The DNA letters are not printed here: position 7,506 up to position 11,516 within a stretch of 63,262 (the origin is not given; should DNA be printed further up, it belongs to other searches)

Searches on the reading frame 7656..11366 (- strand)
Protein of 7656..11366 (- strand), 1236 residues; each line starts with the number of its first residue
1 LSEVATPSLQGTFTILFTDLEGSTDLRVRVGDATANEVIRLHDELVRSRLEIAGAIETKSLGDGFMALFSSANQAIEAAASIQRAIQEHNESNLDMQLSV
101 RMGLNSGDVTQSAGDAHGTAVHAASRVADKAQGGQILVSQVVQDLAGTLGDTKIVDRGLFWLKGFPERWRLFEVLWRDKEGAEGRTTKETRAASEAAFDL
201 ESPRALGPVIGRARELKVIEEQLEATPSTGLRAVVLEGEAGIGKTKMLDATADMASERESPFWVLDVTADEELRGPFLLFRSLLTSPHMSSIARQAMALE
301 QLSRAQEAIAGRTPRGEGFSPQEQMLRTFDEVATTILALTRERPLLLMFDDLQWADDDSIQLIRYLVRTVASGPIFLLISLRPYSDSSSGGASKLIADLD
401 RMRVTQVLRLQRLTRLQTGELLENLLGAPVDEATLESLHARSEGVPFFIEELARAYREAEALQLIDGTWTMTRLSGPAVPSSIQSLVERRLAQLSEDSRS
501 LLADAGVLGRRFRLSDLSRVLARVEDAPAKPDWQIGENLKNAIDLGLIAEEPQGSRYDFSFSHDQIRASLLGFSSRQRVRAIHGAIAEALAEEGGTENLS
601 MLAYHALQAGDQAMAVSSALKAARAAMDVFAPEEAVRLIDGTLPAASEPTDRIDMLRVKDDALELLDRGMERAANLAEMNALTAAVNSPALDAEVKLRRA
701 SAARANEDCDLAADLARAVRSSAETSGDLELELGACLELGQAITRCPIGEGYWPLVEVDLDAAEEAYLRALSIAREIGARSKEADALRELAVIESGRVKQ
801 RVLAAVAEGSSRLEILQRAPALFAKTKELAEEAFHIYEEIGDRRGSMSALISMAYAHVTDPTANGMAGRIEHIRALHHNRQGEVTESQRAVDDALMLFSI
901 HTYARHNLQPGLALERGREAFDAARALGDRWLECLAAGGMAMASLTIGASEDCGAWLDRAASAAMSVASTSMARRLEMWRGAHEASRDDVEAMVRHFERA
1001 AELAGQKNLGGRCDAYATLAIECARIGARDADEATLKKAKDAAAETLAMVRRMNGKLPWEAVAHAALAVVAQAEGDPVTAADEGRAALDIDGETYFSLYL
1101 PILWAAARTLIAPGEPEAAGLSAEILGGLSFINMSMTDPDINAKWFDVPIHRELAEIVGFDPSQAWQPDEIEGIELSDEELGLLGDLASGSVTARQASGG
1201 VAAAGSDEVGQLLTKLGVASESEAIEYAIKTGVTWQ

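Call 78: search_protein_families(library=pfam, proteins=[window:7656-11366:-], max_evalue=0.001)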
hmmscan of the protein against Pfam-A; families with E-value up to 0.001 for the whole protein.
window:7656-11366:- (1236 aa): 2 families
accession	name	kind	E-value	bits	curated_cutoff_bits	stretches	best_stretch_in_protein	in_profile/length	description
PF13191.12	AAA_16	-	2.1e-20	74.3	32.6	1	209-377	2-166/167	AAA ATPase domain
PF00211.25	Guanylate_cyc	-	6.3e-10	39.4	21.9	1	12-164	8-172/183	Adenylate and Guanylate cyclase catalytic domain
